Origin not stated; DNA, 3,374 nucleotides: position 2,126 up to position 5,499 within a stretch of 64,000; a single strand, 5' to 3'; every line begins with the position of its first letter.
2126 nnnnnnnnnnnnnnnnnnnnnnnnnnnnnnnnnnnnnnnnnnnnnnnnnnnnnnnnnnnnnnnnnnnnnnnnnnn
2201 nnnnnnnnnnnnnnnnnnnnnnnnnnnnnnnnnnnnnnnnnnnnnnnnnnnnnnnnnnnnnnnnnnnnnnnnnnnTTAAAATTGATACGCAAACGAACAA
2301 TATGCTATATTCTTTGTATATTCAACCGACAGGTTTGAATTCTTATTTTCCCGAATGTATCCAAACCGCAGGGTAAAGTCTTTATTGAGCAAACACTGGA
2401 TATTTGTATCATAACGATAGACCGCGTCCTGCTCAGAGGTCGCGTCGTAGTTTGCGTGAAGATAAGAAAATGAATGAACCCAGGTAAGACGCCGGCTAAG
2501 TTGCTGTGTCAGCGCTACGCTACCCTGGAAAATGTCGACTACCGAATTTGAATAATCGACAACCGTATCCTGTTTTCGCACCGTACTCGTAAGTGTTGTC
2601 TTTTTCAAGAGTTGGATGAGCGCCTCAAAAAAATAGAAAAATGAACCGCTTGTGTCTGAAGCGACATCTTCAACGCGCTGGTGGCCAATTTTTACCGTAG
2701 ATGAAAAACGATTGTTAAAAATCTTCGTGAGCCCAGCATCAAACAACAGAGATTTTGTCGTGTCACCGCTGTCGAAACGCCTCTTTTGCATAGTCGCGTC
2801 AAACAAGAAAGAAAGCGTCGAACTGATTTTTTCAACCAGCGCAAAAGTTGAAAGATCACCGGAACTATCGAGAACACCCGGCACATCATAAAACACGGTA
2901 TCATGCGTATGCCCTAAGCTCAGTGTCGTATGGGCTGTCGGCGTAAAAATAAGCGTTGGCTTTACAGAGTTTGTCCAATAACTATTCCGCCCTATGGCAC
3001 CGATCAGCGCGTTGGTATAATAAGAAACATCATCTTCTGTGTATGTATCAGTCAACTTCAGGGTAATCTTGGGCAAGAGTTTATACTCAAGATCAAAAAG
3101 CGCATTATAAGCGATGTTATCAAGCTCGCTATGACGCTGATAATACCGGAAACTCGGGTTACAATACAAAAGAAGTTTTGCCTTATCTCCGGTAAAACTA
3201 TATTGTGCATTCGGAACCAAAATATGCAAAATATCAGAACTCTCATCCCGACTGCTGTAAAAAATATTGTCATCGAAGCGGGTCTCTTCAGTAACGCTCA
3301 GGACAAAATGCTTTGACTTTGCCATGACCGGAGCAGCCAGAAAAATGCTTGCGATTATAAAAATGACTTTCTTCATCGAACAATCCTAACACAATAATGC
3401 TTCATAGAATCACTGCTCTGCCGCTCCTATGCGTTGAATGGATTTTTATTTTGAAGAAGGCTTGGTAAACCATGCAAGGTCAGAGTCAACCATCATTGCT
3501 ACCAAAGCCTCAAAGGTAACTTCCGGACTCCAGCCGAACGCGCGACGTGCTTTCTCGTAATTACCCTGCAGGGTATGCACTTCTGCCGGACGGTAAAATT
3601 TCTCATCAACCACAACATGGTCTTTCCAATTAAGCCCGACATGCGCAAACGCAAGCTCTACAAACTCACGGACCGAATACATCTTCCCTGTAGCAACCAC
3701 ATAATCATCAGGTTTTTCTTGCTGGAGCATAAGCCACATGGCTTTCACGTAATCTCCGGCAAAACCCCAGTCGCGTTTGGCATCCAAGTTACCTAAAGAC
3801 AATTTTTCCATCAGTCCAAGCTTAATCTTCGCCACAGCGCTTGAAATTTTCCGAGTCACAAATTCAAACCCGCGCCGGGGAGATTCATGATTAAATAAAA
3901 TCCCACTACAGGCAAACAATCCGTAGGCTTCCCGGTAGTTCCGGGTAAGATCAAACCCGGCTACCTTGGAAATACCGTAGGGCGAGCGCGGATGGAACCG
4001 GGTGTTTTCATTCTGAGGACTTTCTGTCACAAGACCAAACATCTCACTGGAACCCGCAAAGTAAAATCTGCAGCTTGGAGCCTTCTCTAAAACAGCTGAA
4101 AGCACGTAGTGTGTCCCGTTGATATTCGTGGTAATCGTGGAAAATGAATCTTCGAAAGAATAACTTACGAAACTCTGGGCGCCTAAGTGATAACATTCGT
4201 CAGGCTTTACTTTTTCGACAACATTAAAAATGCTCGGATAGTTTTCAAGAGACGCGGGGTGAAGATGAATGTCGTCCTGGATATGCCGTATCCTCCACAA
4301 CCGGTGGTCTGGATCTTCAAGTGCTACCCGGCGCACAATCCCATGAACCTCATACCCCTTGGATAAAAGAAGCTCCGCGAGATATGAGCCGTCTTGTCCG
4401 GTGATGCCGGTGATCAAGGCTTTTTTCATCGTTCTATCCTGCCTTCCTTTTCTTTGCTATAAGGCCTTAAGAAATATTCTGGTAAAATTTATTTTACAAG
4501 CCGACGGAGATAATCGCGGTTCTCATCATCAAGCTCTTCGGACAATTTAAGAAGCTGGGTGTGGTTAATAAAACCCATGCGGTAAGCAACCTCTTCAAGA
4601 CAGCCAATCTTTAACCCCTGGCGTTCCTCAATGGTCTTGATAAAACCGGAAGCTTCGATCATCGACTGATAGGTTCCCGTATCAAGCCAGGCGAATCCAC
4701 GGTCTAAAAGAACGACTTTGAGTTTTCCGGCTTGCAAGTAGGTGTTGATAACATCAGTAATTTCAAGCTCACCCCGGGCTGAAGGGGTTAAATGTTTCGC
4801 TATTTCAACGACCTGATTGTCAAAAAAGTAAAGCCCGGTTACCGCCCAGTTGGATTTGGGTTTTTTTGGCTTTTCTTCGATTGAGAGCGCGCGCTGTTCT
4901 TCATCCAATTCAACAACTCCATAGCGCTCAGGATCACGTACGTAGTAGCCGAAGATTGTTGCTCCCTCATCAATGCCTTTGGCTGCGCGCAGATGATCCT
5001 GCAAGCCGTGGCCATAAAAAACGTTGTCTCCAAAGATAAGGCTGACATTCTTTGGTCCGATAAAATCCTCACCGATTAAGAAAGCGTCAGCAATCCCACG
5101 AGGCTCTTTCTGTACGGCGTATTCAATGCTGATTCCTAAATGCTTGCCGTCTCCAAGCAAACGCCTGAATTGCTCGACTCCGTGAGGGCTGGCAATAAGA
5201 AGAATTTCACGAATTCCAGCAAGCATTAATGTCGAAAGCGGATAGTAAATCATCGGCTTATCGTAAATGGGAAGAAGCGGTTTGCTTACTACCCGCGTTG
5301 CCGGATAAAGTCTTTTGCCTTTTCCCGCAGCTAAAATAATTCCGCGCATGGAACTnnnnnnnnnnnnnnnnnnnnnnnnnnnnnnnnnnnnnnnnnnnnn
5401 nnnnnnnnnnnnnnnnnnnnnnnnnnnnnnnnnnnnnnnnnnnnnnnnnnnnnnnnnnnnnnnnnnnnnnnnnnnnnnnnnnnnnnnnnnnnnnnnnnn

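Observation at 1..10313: Two tandem PCP / short-OPX / beta-barrel triads: composite OPX/beta-barrel polysaccharide translocons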

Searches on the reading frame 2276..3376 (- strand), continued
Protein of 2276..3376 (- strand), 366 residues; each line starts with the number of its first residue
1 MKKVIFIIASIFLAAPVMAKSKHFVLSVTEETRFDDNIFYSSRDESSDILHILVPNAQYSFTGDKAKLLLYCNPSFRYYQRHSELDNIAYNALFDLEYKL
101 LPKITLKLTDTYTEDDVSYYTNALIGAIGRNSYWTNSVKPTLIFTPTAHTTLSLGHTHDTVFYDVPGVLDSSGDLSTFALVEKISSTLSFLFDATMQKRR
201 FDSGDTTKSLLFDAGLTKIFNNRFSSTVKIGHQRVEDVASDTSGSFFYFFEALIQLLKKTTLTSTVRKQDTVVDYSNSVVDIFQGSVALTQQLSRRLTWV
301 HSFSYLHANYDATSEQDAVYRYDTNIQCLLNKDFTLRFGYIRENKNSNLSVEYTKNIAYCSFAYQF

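Call 71: predict_structure(alignment_id=A2)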
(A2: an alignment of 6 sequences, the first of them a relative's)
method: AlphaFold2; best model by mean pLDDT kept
length: 366 residues; sequences in the alignment: 6
mean_pLDDT: 85.0   pTM: 0.74
mean pLDDT of the five models: 85.0, 84.6, 82.3, 79.1, 74.3
residues with pLDDT >= 90: 204; 70-90: 110; 50-70: 33; < 50: 19
segments of 3 or more residues with pLDDT < 50: 1-4, 12-19, 124-126
pLDDT, mean of each block of 10 residues (from residue 1): 45 44 87 89 82 93 92 92 86 94 94 81 55 88 94 95 76 93 94 92 79 94 92 74 79 90 92 61 94 94 93 83 96 93 87 91 90
secondary structure, 60 per line:
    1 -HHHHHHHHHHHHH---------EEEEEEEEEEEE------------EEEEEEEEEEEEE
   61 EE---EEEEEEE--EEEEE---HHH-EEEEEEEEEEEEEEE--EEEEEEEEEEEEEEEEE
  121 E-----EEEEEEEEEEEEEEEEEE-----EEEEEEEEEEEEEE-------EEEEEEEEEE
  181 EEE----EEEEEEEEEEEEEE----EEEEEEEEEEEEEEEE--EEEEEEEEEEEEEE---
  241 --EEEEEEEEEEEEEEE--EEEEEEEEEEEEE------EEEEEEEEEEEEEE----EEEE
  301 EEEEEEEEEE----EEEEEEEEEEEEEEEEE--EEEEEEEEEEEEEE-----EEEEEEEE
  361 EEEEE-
elements in order: H2-14 E24-35 E48-62 E66-72 E75-79 E87-101 E104-121 E127-144 E150-163 E171-183 E188-201 E206-221 E224-237 E243-257 E260-272 E279-292 E297-310 E315-331 E334-347 E353-365

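Call 75: fold_search(model_id=the predicted structure, library=pdb)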
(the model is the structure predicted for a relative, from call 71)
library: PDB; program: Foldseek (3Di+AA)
matches with E <= 10: 881; with E <= 0.001: 444
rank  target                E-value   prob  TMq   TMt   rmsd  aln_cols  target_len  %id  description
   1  5dl8_A                5.1e-10  1.00  0.51  0.48   9.1       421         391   10  Crystal structure of Acinetobacter baumannii OccAB4 (released 2016-02-03)
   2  3sy9_B                2.4e-09  1.00  0.48  0.47   8.9       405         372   12  Crystal structure of Pseudomonas aeruginosa OccD2 (OpdC) (released 2012-02-08)
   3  3sy9_D                3.1e-09  1.00  0.47  0.48   8.7       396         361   11  Crystal structure of Pseudomonas aeruginosa OccD2 (OpdC) (released 2012-02-08)
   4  3sy9_A                4.1e-09  1.00  0.48  0.47   8.8       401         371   12  Crystal structure of Pseudomonas aeruginosa OccD2 (OpdC) (released 2012-02-08)
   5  3sy9_C                4.1e-09  1.00  0.46  0.47   9.1       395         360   12  Crystal structure of Pseudomonas aeruginosa OccD2 (OpdC) (released 2012-02-08)
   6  3t24_A                4.1e-09  1.00  0.50  0.49   8.5       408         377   12  Crystal structure of Pseudomonas aeruginosa OpdQ (released 2012-02-08)
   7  4ft6                  8.2e-09  1.00  0.51  0.49   8.5       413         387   11  Crystal Structure of Pseudomonas aeruginosa OccK9 (OpdG) (released 2013-07-24)
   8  1po3_B                8.6e-09  1.00  0.49  0.31   8.9       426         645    9  Crystal structure of ferric citrate transporter FecA in complex with ferric citrate (released 2003-11-18)
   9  2qtk_A                8.6e-09  1.00  0.52  0.51   7.7       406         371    8  Crystal Structure of the outer membrane protein opdK from Pseudomonas aeruginosa (released 2008-06-24)
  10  1kmp                  1.3e-08  1.00  0.48  0.30  11.2       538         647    8  Crystal structure of the Outer Membrane Transporter FecA Complexed with Ferric Citrate (released 2002-03-06)
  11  4fms_B                1.3e-08  1.00  0.51  0.51   8.6       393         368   10  Crystal structure of Pseudomonas aeruginosa OccK2 (OpdF) in complex with glucuronate (released 2013-03-13)
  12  5fp2_A                1.3e-08  1.00  0.49  0.39   9.3       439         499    8  Crystal structure of the siderophore receptor PirA from Pseudomonas aeruginosa (released 2015-12-09)
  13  3t24_C                1.4e-08  1.00  0.49  0.49   8.5       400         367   12  Crystal structure of Pseudomonas aeruginosa OpdQ (released 2012-02-08)
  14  3pf1_A                1.4e-08  1.00  0.33  0.29  17.5       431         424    6  E. coli FadL Asp348Ala mutant (released 2011-05-25)
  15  2y0k                  1.5e-08  1.00  0.51  0.51   7.5       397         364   10  Crystal Structure of Pseudomonas Aeruginosa OpdO (released 2011-12-21)
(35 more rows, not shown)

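Call 78: search_protein_families(library=pfam, proteins=[L060:3-1208:+], max_evalue=0.0001)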
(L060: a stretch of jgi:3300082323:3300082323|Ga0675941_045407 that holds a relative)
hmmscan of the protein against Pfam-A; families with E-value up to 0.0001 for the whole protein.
L060:3-1208:+ (401 aa): 3 families
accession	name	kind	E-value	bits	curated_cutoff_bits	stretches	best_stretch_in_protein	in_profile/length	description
PF02397.22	Bac_transf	-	1.6e-68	230.2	27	1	208-395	1-178/179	Bacterial sugar transferase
PF13727.12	CoA_binding_3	-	4.3e-20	72.9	25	1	3-166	10-169/175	CoA-binding domain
PF02629.25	CoA_binding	-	3e-05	25.1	22.3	1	73-149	2-74/97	CoA binding domain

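Call 83: search_solved_structures(query=A1, max_evalue=10)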
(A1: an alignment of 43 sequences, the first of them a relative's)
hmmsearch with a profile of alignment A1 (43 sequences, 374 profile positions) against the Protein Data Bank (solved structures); distinct sequences matched with E-value up to 10: 1.
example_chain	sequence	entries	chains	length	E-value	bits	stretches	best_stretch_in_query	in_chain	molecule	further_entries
2a0a_A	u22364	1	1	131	0.31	13.2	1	49-135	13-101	Der f 13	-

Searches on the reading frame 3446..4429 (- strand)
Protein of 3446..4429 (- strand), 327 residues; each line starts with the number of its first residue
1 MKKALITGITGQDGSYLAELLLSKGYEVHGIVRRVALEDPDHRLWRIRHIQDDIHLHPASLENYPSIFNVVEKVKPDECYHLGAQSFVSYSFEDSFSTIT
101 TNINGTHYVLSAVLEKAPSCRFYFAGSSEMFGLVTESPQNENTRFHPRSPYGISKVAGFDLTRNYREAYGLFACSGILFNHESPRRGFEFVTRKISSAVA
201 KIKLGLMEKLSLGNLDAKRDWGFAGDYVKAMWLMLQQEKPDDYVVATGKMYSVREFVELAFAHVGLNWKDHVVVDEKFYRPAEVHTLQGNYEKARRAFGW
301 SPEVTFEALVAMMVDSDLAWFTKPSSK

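Call 7: search_protein_families(library=pfam, proteins=[window:3446-4429:-], max_evalue=0.01)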
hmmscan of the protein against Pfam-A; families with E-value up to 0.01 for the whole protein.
window:3446-4429:- (327 aa): 4 families
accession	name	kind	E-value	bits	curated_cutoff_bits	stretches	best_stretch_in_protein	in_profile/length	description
PF16363.11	GDP_Man_Dehyd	-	8.7e-123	410.4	27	1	5-313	1-332/332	GDP-mannose 4,6 dehydratase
PF01370.27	Epimerase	-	4.7e-63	213.2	20.9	1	4-246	1-240/240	NAD dependent epimerase/dehydratase family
PF04321.23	RmlD_sub_bind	-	0.00031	20.4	27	1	3-177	2-151/287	RmlD substrate binding domain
PF02719.21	Polysacc_synt_2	-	0.00087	19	20.2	1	5-115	2-117/293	Polysaccharide biosynthesis protein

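Call 8: search_protein_families(library=ncbifam, proteins=[window:3446-4429:-], max_evalue=0.01)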
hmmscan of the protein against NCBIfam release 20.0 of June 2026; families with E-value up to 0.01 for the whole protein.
window:3446-4429:- (327 aa): 17 families
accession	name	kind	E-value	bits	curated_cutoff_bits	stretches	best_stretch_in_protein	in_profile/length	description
TIGR01472.1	gmd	equivalog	1.7e-121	405.6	415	1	2-319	1-340/342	GDP-mannose 4,6-dehydratase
TIGR04180.1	EDH_00030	hypoth_equivalog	6.9e-28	97.6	475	1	5-304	2-296/297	NAD-dependent 4,6-dehydratase LegB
TIGR01181.1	dTDP_gluc_dehyt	equivalog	6.6e-27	94.4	365.1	1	4-315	2-309/321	dTDP-glucose 4,6-dehydratase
TIGR02622.1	CDP_4_6_dhtase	equivalog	8.8e-20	71.1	278.45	1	2-119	5-121/352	CDP-glucose 4,6-dehydratase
TIGR01179.1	galE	equivalog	7e-19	67.8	262.3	2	4-171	2-166/332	UDP-glucose 4-epimerase GalE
NF007582.0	PRK10217.1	equivalog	2.2e-12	46.7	698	1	1-245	1-251/355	dTDP-glucose 4,6-dehydratase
NF007490.0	PRK10084.1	subfamily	3.8e-11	42.6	649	1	64-315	62-332/361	dTDP-glucose 4,6-dehydratase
NF043036.1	ErythonDh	equivalog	4.3e-08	32.7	325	1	3-165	2-163/321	D-erythronate dehydrogenase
NF041015.1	UDPsulfquin_syn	equivalog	1e-07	31.3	575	1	3-127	2-144/384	UDP-sulfoquinovose synthase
NF011728.1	PRK15181.1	equivalog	2.1e-05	23.7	760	1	77-260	92-278/348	Vi polysaccharide biosynthesis UDP-N-acetylglucosaminuronic acid C-4 epimerase TviC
TIGR02197.1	heptose_epim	equivalog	3.6e-05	23.1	274.6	1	5-265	2-261/316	ADP-glyceromanno-heptose 6-epimerase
NF047922.1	GDPFucSynFcl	equivalog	8.1e-05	22.2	500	1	119-308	97-292/308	GDP-L-fucose synthase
NF007956.0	PRK10675.1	subfamily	0.00026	20.2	394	1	4-157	3-155/338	UDP-glucose 4-epimerase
TIGR03466.1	HpnA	hypoth_equivalog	0.0014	17.6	367.65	1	3-152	2-139/327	hopanoid-associated sugar epimerase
TIGR01214.1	rmlD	equivalog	0.0057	15.8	224.05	0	4-177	2-150/285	dTDP-4-dehydrorhamnose reductase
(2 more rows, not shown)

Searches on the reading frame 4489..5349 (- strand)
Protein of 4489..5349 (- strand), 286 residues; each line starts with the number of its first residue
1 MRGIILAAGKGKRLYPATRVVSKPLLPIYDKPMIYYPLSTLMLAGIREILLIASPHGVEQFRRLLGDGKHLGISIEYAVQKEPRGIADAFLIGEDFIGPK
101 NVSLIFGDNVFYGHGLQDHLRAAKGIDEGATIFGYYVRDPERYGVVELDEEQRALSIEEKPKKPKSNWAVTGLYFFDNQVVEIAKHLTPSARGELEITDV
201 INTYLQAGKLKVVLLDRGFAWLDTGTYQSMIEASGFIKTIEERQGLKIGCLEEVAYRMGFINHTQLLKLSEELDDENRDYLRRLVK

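Call 7: search_protein_families(library=pfam, proteins=[window:4489-5349:-], max_evalue=0.01)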
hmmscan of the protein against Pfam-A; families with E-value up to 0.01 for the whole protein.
window:4489-5349:- (286 aa): 2 families
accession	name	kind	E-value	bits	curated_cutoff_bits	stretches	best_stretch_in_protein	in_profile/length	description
PF00483.29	NTP_transferase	-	1.5e-71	241.3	21.2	1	3-238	2-243/245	Nucleotidyl transferase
PF12804.13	NTP_transf_3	-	7e-07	30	27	1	3-123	1-110/160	MobA-like NTP transferase domain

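Call 8: search_protein_families(library=ncbifam, proteins=[window:4489-5349:-], max_evalue=0.01)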
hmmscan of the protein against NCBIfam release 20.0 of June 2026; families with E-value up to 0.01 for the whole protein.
window:4489-5349:- (286 aa): 33 families (the best 25 are shown)
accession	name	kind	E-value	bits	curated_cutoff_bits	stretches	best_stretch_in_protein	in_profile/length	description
TIGR01207.1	rmlA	equivalog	7.1e-135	448.6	360.65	1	2-285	1-285/286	glucose-1-phosphate thymidylyltransferase RfbA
NF012024.0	PRK15480.1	equivalog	9.4e-122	405.7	588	1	2-286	5-290/292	glucose-1-phosphate thymidylyltransferase RfbA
TIGR01208.1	rmlA_long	equivalog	1.7e-57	194.9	320.25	1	3-237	2-234/353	glucose-1-phosphate thymidylyltransferase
TIGR03992.1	Arch_glmU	subfamily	8e-48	163.2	292.1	1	1-234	1-224/393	bifunctional sugar-1-phosphate nucleotidylyltransferase/acetyltransferase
NF041173.1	Sug_nt_acttase_Thmprot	equivalog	4.8e-35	121.3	600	1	1-237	1-227/405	bifunctional sugar-1-phosphate nucleotidylyltransferase/acetyltransferase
NF041313.1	UDPGP_AglF_Halo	equivalog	3.1e-34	118.4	400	1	1-209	1-207/234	UTP--glucose-1-phosphate uridylyltransferase AglF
NF052502.1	man1P_GTase_Rv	exception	5.6e-28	97.8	440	1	3-234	3-227/352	mannose-1-phosphate guanylyltransferase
TIGR01099.1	galU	equivalog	1.4e-24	87.1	326.8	2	73-216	94-246/261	UTP--glucose-1-phosphate uridylyltransferase GalU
NF045761.1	NAMPUrTaseMurU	equivalog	2.3e-19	70.2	250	1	1-203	1-205/226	N-acetylmuramate alpha-1-phosphate uridylyltransferase MurU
NF003670.0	PRK05293.1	equivalog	2.5e-16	59.6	470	1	3-242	7-261/382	glucose-1-phosphate adenylyltransferase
TIGR01173.1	glmU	equivalog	1.9e-14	53.3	366.85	1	3-208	3-206/452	bifunctional UDP-N-acetylglucosamine diphosphorylase/glucosamine-1-phosphate N-acetyltransferase GlmU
TIGR02091.1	glgC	equivalog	7e-14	51.7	424.9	1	3-234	3-256/364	glucose-1-phosphate adenylyltransferase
NF010934.1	PRK14354.1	equivalog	1.4e-13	50.2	450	1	4-209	3-207/447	bifunctional UDP-N-acetylglucosamine diphosphorylase/glucosamine-1-phosphate N-acetyltransferase GlmU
NF009928.0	PRK13389.1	equivalog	1.8e-13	50.3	548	2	3-53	11-61/302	UTP--glucose-1-phosphate uridylyltransferase GalU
NF049965.1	GlMnHpPGnyltfHddC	equivalog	1.9e-13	50.6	300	1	1-182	1-173/221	D-glycero-D-manno-heptose 1-phosphate guanosyltransferase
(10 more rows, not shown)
